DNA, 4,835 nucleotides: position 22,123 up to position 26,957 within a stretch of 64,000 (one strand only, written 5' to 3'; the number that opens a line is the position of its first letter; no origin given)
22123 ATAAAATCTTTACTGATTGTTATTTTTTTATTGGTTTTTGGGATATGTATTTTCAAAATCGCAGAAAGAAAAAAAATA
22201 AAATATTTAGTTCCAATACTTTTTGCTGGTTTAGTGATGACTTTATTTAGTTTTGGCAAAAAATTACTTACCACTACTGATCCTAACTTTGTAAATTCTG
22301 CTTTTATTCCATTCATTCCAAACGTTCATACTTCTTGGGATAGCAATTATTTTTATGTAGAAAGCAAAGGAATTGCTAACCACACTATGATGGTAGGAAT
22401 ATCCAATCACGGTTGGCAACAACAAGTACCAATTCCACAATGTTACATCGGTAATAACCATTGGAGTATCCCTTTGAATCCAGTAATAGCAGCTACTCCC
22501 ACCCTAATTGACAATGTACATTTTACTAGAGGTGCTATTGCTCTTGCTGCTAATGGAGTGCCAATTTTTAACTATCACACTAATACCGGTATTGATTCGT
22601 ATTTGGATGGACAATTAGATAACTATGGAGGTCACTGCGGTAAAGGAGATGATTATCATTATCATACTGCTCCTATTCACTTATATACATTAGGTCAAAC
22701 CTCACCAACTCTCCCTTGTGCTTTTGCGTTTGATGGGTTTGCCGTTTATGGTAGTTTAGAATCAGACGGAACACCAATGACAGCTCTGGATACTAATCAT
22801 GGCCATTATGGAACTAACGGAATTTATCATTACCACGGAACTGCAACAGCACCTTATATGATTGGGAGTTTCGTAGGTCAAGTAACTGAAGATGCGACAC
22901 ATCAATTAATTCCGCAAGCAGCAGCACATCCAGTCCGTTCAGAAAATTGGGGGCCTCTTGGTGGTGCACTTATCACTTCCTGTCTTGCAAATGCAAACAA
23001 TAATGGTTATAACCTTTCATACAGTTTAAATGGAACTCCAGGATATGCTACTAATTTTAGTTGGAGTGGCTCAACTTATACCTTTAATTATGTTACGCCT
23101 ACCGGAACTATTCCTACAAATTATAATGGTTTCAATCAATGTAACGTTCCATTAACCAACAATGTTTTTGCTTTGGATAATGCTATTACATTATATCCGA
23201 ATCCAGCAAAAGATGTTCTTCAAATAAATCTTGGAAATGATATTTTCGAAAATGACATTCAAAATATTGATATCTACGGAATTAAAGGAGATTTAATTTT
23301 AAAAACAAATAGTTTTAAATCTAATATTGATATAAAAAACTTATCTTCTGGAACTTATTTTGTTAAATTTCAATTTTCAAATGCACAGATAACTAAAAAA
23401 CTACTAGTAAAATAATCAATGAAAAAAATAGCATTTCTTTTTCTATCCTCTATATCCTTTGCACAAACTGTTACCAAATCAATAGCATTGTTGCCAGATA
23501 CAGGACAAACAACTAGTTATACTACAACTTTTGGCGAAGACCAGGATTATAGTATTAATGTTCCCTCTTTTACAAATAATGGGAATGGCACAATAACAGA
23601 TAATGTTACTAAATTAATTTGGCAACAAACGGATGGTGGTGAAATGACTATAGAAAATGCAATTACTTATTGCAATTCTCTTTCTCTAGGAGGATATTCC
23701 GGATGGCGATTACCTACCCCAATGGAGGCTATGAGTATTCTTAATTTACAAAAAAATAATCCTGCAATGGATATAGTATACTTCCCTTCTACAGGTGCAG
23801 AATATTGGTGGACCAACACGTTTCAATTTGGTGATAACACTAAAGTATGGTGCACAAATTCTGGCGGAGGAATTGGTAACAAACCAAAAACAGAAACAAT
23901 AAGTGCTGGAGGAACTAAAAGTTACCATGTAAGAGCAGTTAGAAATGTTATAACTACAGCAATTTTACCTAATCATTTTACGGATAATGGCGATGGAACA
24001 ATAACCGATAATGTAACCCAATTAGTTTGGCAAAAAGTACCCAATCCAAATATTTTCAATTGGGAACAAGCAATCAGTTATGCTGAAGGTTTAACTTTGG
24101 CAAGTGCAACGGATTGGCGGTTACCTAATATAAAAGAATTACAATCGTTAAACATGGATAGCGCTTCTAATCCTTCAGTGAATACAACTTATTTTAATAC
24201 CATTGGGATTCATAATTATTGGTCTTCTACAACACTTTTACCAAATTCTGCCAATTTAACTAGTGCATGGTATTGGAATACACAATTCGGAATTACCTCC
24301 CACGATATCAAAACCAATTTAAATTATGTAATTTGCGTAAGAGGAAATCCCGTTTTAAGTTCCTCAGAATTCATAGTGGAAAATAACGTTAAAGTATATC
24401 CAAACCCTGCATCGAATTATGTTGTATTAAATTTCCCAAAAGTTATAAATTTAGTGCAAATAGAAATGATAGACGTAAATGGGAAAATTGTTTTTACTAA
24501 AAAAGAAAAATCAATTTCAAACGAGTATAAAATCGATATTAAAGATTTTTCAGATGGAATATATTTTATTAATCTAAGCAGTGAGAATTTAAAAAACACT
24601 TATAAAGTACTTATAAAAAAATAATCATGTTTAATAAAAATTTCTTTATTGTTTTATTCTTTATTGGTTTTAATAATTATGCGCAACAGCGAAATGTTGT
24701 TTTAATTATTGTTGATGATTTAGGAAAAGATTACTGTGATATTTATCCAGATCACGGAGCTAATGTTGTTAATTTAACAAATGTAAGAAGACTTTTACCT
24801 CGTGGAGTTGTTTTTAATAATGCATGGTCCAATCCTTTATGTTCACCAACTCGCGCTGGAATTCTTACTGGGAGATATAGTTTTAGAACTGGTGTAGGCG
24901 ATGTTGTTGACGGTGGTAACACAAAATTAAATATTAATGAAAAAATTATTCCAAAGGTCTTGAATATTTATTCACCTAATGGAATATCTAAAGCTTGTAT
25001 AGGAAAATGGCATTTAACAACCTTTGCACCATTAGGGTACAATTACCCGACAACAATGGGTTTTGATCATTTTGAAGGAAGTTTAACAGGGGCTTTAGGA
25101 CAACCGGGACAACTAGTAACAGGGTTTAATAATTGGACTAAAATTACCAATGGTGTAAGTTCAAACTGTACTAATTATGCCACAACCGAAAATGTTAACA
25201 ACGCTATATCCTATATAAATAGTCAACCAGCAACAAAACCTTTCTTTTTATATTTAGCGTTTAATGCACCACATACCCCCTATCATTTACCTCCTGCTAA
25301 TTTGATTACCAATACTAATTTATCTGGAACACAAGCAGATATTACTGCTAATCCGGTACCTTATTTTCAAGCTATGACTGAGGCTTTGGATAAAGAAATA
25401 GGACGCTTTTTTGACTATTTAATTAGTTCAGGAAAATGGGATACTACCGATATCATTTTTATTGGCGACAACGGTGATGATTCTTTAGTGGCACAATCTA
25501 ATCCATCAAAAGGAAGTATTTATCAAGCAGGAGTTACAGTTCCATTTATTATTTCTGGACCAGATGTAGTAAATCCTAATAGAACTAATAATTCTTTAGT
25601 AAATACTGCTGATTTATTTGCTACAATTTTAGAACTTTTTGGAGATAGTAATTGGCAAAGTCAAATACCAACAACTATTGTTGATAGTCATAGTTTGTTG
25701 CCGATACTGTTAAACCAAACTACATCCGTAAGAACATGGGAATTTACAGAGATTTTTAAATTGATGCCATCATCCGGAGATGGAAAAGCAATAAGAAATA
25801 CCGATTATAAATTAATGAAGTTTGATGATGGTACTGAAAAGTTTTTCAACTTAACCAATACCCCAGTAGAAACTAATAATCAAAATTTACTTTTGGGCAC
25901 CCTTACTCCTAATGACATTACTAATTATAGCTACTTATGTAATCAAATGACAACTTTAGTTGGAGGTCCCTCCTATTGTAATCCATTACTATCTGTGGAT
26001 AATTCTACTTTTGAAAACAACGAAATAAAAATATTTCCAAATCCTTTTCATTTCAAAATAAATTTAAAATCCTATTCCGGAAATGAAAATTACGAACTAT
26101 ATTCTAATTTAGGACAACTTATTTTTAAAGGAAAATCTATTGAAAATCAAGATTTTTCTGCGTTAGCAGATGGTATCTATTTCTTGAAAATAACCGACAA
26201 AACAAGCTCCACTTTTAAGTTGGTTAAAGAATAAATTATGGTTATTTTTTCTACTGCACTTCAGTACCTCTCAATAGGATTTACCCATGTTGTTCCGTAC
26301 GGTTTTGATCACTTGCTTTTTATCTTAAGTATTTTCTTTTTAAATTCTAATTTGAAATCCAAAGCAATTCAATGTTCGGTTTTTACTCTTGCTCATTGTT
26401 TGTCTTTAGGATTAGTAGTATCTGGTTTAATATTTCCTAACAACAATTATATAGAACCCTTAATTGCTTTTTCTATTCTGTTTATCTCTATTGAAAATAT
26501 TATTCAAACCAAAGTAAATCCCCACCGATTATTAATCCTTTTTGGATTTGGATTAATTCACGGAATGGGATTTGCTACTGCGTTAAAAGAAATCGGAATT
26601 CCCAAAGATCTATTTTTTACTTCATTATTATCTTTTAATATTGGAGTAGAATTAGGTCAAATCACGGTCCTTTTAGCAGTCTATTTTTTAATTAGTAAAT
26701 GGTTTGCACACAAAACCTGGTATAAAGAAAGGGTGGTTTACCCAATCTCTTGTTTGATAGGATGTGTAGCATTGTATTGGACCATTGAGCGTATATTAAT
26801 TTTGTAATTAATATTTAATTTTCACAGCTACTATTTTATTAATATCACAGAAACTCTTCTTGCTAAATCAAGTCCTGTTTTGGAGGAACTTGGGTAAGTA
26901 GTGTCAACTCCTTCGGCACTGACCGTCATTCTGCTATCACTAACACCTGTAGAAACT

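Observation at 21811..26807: Candidate undescribed T9SS-exported system: YHYH + tandem DUF1566 + sulfatase + HupE/UreJ operon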

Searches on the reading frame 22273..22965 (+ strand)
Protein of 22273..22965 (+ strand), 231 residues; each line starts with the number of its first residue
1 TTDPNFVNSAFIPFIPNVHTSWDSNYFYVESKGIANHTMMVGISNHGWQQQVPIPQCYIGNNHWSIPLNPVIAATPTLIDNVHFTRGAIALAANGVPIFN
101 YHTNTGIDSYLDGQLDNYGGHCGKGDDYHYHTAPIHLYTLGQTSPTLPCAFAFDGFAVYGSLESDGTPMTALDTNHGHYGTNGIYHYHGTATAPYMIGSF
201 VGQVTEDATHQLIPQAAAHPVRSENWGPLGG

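Call 91: predict_structure(alignment_id=A3)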
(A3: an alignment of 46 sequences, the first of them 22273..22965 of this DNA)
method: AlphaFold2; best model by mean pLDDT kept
length: 231 residues; sequences in the alignment: 46
mean_pLDDT: 90.1   pTM: 0.89
mean pLDDT of the five models: 90.1, 88.8, 88.3, 87.6, 84.5
residues with pLDDT >= 90: 169; 70-90: 41; 50-70: 19; < 50: 2
segments of 3 or more residues with pLDDT < 50: none
pLDDT, mean of each block of 10 residues (from residue 1): 92 96 97 88 68 82 95 96 92 97 89 91 83 96 97 98 95 97 95 96 95 85 58 40
secondary structure, 60 per line:
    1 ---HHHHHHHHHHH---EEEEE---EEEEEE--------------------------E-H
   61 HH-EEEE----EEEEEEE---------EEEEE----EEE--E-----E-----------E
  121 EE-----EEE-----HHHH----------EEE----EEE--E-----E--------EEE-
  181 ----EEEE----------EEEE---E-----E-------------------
elements in order: H4-14 E18-22 E26-31 E64-67 E72-78 E88-92 E97-99 E120-122 E128-130 H136-139 E150-152 E157-159 E177-179 E185-188 E199-202

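Call 93: fold_search(model_id=the predicted structure, library=pdb)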
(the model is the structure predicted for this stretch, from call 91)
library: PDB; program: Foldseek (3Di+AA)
matches with E <= 10: 48; with E <= 0.001: 0
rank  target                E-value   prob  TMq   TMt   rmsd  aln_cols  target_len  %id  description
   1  6f2r_T                2.2e+00  0.06  0.12  0.29  11.2        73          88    8  A heterotetramer of human HspB2 and HspB3 (released 2018-07-25)
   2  3w1z_D                2.8e+00  0.05  0.13  0.25   8.2        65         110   14  Heat shock protein 16.0 from Schizosaccharomyces pombe (released 2013-03-13)
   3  7ck4_F                2.9e+00  0.02  0.11  0.21  11.0        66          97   17  Structural and functional analysis of small heat shock protein from Synechococcus phage S-ShM2 (released 2021-07-21)
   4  7ck4_A                2.9e+00  0.02  0.11  0.20  11.2        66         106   17  Structural and functional analysis of small heat shock protein from Synechococcus phage S-ShM2 (released 2021-07-21)
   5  4yom_A                3.3e+00  0.04  0.11  0.20   4.6        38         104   18  Structure of SAD kinase (released 2015-12-16)
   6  2kmw_MODEL_1_A        3.3e+00  0.01  0.07  0.10  15.3        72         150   12  Solution structure of At3g03773.1 protein from Arabidopsis thaliana (released 2009-10-06)
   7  8hib_V                4.0e+00  0.03  0.06  0.07   9.3        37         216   14  The crystal structure of Pygo2-LDB1-SSBP2 triple complex (released 2023-11-22)
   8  2gje_D                4.3e+00  0.02  0.08  0.12  12.2        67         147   13  Structure of a guideRNA-binding protein complex bound to a gRNA (released 2006-09-05)
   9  5x8y_A                4.3e+00  0.01  0.09  0.11  14.5       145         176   13  A Mutation identified in Neonatal Microcephaly Destabilizes Zika Virus NS1 Assembly in vitro (released 2017-05-17)
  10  3vqm_A                4.6e+00  0.01  0.10  0.17  14.8        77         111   13  Small heat shock protein hsp14.0 of C-terminal deletion variant with C-terminal peptide (released 2012-06-06)
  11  2k8q_MODEL_1_A        4.8e+00  0.01  0.09  0.14  14.0        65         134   14  NMR Structure of Shq1p N-terminal domain (released 2009-05-05)
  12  6tyd_V                5.2e+00  0.02  0.06  0.07   9.3        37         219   14  Structure of human LDB1 in complex with SSBP2 (released 2020-01-01)
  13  3eud_A                5.2e+00  0.01  0.09  0.19  14.4        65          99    8  Structure of the CS domain of the essential H/ACA RNP assembly protein Shq1p (released 2008-11-18)
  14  7bzw_1                5.2e+00  0.01  0.09  0.17  15.2        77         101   14  Structure of Hsp21 (released 2021-04-28)
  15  9bee_A                5.2e+00  0.01  0.09  0.17  12.1        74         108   12  alphaB-crystallin N-terminal IXI variant in a fibril state (released 2024-12-11)
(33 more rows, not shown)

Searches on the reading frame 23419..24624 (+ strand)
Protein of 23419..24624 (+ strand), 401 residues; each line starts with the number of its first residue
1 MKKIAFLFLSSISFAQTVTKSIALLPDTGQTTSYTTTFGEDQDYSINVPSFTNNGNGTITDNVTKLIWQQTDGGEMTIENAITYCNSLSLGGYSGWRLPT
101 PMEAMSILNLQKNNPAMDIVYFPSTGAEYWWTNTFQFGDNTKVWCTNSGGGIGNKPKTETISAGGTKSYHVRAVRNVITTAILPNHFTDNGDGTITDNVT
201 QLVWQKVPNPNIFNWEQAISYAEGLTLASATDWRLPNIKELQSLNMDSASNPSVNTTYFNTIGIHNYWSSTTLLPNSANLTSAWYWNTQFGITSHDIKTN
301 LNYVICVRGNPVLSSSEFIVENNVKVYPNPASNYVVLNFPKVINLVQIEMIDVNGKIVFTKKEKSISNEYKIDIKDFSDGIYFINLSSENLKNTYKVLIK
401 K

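Call 3: search_protein_families(library=pfam, proteins=[window:23419-24624:+], max_evalue=0.01)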
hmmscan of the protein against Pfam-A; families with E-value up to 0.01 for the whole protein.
window:23419-24624:+ (401 aa): 3 families
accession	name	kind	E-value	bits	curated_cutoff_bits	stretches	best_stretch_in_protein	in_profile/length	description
PF07603.17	Lcl_C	-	7.1e-50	168.6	34.9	2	193-308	1-117/117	Lcl C-terminal domain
PF18962.6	Por_Secre_tail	-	3.2e-14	53.4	27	1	326-399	1-75/75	Secretion system C-terminal sorting domain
PF11589.14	DUF3244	-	0.00051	20.4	25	1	331-391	27-88/96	Domain of unknown function (DUF3244)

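Call 4: search_protein_families(library=ncbifam, proteins=[window:23419-24624:+], max_evalue=0.01)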
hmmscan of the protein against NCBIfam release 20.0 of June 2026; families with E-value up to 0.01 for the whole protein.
window:23419-24624:+ (401 aa): 5 families
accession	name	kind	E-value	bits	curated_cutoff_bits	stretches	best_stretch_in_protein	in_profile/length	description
NF047850.1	Lsa25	exception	1.8e-23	83.4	260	3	227-308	127-207/207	surface adhesin Lsa25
NF038113.1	T9SSA_dep_M36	equivalog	6.6e-14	51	885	1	312-400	782-869/869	T9SS-dependent M36 family metallopeptidase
TIGR04183.1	Por_Secre_tail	domain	3.1e-11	43.1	23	1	326-400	1-72/72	T9SS type A sorting domain-containing protein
NF050177.1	TapA_OM_Porphy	equivalog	1.3e-08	34.1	500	1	275-398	428-542/544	TapA/TapC family T9SS-dependent outer membrane protein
NF052322.1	FimD_tip_adhes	equivalog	8e-07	28.1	170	1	92-176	593-662/664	fimbrial tip adhesin FimD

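Call 34: search_solved_structures(query=window:23419-24624:+, max_evalue=0.1)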
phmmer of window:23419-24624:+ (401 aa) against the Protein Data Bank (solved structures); distinct sequences matched with E-value up to 0.1: 0.

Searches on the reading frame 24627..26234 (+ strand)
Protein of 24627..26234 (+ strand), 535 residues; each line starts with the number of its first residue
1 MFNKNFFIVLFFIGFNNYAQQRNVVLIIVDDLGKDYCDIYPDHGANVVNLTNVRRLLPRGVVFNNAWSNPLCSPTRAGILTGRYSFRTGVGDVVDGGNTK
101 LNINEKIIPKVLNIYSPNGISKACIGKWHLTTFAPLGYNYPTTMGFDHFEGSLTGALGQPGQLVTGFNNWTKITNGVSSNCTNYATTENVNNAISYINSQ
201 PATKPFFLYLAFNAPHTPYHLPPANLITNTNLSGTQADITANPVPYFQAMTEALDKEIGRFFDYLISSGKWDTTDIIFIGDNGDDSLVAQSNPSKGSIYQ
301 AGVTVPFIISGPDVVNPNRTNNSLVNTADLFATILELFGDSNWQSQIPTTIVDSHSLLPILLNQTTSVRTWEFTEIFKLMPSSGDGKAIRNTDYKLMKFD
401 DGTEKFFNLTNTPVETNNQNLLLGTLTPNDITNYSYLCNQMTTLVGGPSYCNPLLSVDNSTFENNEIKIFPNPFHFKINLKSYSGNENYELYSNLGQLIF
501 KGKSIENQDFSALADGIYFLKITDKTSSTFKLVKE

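Call 3: search_protein_families(library=pfam, proteins=[window:24627-26234:+], max_evalue=0.01)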
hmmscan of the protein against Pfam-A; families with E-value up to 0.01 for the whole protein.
window:24627-26234:+ (535 aa): 3 families
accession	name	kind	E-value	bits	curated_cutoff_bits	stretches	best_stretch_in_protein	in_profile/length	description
PF00884.28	Sulfatase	-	1.5e-43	149.7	25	1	22-339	1-300/301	Sulfatase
PF18962.6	Por_Secre_tail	-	2.8e-09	37.6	27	1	469-531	1-72/75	Secretion system C-terminal sorting domain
PF16347.10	SGSH_C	-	7.6e-07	29.8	29.3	1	297-418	10-130/154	N-sulphoglucosamine sulphohydrolase, C-terminal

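Call 4: search_protein_families(library=ncbifam, proteins=[window:24627-26234:+], max_evalue=0.01)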
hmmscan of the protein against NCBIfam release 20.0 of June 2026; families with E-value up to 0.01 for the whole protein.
window:24627-26234:+ (535 aa): 7 families
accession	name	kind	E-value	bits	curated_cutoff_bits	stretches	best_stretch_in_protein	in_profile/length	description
NF010322.0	PRK13759.1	equivalog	4.2e-31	108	481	3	244-418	268-435/486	arylsulfatase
TIGR03417.1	chol_sulfatase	equivalog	1.6e-23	83.4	433.45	2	232-418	241-418/500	choline-sulfatase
NF045661.1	HdlasePehA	equivalog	8.7e-23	80.7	900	2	244-418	282-463/506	phosphoric/sulfuric ester hydrolase PehA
NF052527.1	Mn_arylsulf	exception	1.3e-18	67.2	850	3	250-418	270-430/479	manganese-dependent arylsulfatase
TIGR04183.1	Por_Secre_tail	domain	4.9e-11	42.5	23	1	469-535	1-72/72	T9SS type A sorting domain-containing protein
NF038113.1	T9SSA_dep_M36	equivalog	0.00016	20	885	1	456-531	782-865/869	T9SS-dependent M36 family metallopeptidase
NF038282.1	LapC_YejM_PbgA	exception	0.00047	18.6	825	1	230-336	410-498/584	LPS biosynthesis-modulating metalloenzyme YejM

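Call 32: search_solved_structures(query=window:24627-26234:+, max_evalue=1e-10)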
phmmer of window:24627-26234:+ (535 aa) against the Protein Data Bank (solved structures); distinct sequences matched with E-value up to 1e-10: 62 (the best 60 are shown).
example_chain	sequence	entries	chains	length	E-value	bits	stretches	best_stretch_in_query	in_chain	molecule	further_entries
7stt_A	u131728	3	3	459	6.6e-31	110.8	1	20-418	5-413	N-acetylgalactosamine-6-sulfatase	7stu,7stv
6prm_A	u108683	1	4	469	6.8e-31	110.8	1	17-412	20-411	exo-4S-kappa carrageenan S1 sulfatase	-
6bia_A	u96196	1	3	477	7.3e-31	110.7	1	20-416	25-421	Sulfatase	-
6psm_A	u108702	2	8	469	1.4e-29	106.5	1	17-412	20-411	exo-4S-kappa carrageenan S1 sulfatase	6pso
6b0k_A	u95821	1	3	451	4.4e-29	104.8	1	20-415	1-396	Iota-carrageenan sulfatase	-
6b0j_A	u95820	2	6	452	4.4e-29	104.8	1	20-415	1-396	Iota-carrageenan sulfatase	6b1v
9fo1_A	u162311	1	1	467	6.4e-29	104.3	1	20-411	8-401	k-carrageenan sulfatase S1_16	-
7all_AAA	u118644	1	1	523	6.7e-27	97.6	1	22-223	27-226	Arylsulfatase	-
1fsu_A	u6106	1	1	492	1.5e-25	93.2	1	23-338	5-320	N-ACETYLGALACTOSAMINE-4-SULFATASE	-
3ed4_A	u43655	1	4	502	4.4e-25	91.6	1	18-418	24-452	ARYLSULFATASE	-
6ust_A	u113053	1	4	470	5.7e-25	91.2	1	19-221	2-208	N-acetylgalactosamine 6-sulfate sulfatase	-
9hh3_A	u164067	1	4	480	6.1e-25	91.1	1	21-337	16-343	Sulfatase, family S1-19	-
6uss_A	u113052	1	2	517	6.5e-24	87.7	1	117-418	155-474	Sulfatase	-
9hh2_A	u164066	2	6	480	1.5e-23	86.5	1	21-337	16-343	Sulfatase, family S1-19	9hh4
7oza_AAA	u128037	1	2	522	3.5e-23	85.3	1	192-418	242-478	Putative secreted sulfatase ydeN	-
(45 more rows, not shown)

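Call 94: search_solved_structures(query=window:24627-26234:+, max_evalue=1e-30, show_alignments=2)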
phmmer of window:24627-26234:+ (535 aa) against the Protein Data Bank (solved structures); distinct sequences matched with E-value up to 1e-30: 3.
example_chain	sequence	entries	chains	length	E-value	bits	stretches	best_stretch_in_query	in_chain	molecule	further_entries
7stt_A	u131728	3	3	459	6.6e-31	110.8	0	20-418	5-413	N-acetylgalactosamine-6-sulfatase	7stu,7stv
6prm_A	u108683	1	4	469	6.8e-31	110.8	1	17-412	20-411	exo-4S-kappa carrageenan S1 sulfatase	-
6bia_A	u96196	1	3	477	7.3e-31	110.7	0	20-416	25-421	Sulfatase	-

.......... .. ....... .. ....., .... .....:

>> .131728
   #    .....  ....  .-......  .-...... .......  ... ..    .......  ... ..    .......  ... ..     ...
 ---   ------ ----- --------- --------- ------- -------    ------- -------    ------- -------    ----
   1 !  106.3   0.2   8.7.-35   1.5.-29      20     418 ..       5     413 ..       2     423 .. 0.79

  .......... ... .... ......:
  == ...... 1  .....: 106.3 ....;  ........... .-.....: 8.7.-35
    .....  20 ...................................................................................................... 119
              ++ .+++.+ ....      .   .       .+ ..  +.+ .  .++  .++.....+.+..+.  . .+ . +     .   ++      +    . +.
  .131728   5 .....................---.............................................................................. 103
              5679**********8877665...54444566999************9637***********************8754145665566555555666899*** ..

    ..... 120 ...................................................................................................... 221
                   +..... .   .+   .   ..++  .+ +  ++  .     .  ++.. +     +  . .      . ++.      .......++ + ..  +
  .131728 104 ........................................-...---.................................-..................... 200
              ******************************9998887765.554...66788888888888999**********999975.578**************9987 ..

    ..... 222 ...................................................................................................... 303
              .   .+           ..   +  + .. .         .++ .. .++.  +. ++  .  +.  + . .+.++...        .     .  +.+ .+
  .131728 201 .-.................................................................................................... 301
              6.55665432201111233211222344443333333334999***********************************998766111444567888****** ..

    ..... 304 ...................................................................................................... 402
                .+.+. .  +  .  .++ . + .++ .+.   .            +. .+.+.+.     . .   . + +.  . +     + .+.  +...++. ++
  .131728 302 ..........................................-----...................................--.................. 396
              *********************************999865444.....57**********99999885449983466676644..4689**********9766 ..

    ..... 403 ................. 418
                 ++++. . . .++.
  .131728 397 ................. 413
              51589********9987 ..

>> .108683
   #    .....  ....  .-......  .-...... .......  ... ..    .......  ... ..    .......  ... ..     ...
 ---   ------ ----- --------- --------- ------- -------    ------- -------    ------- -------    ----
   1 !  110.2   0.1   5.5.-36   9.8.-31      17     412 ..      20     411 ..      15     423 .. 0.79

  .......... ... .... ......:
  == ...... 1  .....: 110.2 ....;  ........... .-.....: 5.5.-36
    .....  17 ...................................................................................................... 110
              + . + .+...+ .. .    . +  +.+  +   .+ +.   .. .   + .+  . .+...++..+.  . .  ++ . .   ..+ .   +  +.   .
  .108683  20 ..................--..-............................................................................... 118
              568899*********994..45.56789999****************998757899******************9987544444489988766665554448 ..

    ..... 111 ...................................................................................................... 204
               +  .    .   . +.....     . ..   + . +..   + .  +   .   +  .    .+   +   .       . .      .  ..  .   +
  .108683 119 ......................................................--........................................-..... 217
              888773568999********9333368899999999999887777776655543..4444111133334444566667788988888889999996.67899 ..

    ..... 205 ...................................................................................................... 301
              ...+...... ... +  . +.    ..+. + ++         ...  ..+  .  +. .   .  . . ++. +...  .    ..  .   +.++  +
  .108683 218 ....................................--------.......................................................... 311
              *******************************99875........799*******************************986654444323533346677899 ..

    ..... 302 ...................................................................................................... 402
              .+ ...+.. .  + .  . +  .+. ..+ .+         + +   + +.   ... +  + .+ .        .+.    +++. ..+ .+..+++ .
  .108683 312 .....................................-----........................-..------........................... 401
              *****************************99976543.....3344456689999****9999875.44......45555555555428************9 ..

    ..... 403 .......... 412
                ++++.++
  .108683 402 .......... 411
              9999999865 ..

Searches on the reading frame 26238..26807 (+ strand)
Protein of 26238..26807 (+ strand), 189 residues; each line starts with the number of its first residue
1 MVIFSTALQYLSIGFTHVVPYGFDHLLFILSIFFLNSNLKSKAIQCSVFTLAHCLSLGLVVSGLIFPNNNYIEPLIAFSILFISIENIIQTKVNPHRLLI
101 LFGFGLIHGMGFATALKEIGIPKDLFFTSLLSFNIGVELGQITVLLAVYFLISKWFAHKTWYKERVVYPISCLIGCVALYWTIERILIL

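Call 3: search_protein_families(library=pfam, proteins=[window:26238-26807:+], max_evalue=0.01)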
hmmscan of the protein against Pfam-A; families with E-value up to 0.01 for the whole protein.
window:26238-26807:+ (189 aa): 2 families
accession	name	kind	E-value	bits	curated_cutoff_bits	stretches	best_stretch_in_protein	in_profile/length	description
PF13795.12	HupE_UreJ_2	-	2.3e-39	135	24.5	1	10-157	1-154/156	HupE / UreJ protein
PF04955.18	HupE_UreJ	-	1.5e-08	34.8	23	1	12-164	23-165/179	HupE / UreJ protein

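Call 4: search_protein_families(library=ncbifam, proteins=[window:26238-26807:+], max_evalue=0.01)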
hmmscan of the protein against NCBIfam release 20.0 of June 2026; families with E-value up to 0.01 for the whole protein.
window:26238-26807:+ (189 aa): 0 families

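Call 35: search_solved_structures(query=window:26238-26807:+, max_evalue=1)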
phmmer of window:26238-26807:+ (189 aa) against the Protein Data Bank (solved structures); distinct sequences matched with E-value up to 1: 2.
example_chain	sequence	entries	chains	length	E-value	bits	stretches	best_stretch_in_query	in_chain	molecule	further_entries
8vxu_A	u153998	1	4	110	0.008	19.5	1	2-84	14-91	Multidrug resistance protein, SMR family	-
6wk5_B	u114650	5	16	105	0.01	19.1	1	2-84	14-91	Multidrug resistance protein, SMR family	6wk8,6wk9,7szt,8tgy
